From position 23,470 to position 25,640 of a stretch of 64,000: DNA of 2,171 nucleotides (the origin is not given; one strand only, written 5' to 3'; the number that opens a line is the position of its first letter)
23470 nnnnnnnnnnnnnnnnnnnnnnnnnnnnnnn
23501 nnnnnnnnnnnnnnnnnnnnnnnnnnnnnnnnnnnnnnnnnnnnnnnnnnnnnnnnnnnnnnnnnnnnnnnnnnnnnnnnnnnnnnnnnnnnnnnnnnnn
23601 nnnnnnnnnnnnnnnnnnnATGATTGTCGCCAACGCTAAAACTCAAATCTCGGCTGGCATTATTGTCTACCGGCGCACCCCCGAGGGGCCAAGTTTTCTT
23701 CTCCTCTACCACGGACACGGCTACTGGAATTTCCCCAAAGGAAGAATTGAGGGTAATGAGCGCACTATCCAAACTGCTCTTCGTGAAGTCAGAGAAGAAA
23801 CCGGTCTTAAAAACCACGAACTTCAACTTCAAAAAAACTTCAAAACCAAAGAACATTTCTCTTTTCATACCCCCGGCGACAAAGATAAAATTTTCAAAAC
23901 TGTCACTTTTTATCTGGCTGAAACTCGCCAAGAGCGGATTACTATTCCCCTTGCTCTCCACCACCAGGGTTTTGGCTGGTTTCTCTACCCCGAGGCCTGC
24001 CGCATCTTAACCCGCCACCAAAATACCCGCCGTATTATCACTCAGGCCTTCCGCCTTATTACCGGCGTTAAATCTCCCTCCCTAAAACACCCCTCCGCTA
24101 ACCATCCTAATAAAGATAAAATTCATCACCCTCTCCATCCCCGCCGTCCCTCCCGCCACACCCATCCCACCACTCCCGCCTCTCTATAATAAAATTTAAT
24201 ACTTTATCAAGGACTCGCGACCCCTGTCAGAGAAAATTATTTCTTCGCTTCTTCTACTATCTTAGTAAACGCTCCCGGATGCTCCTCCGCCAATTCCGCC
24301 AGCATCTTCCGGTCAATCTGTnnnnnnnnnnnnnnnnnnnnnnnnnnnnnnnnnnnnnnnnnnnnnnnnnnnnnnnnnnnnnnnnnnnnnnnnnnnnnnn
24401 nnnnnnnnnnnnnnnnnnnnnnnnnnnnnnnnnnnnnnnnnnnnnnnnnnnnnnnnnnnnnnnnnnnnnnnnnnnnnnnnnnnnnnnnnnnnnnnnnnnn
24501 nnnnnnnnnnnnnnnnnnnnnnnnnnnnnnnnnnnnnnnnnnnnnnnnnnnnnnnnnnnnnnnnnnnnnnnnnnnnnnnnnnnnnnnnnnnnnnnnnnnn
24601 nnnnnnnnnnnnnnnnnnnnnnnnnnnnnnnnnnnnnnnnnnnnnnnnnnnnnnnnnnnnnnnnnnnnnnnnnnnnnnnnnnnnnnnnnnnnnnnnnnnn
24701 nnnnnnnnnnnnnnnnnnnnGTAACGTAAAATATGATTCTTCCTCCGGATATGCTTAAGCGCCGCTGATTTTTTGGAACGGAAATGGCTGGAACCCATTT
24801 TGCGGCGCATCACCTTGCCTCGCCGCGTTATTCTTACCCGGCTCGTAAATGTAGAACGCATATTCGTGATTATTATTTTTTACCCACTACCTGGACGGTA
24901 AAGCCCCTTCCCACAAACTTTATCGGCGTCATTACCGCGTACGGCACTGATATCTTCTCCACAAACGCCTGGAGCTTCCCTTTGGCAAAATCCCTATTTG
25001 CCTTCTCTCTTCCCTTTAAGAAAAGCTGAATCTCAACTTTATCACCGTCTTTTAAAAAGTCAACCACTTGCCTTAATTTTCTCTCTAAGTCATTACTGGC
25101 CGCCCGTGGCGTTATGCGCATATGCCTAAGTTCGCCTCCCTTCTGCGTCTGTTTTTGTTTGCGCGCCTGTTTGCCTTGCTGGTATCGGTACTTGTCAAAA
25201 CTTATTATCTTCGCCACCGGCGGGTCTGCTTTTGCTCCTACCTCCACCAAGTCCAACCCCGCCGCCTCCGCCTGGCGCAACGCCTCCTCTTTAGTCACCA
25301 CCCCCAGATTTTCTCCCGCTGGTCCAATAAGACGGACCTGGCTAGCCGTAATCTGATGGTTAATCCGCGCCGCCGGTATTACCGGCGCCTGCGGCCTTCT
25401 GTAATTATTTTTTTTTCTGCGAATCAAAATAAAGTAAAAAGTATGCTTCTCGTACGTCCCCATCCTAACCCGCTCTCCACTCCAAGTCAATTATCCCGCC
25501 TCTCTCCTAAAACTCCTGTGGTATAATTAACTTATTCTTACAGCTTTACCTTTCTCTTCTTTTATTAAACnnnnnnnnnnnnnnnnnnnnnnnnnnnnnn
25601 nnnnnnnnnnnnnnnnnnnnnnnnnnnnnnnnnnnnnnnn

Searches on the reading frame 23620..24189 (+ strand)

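Call 91: search_protein_families(library=pfam, proteins=[window:23620-24189:+], max_evalue=0.001)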
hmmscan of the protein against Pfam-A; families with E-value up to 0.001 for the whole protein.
window:23620-24189:+ (189 aa): 1 family
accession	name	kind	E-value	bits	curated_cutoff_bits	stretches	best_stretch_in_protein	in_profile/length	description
PF00293.34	NUDIX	-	1.9e-14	54.2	21.1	1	8-139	2-130/134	NUDIX domain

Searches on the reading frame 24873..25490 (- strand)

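Call 91: search_protein_families(library=pfam, proteins=[window:24873-25490:-], max_evalue=0.001)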
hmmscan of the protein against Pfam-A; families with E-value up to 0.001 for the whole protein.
window:24873-25490:- (205 aa): 2 families
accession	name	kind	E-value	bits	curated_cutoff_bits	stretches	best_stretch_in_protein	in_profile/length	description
PF05198.21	IF3_N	-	5.4e-26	91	26.9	1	43-112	1-70/70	Translation initiation factor IF-3, N-terminal domain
PF00707.27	IF3_C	-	3.6e-14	52.9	34.8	1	120-200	2-82/86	Translation initiation factor IF-3, C-terminal domain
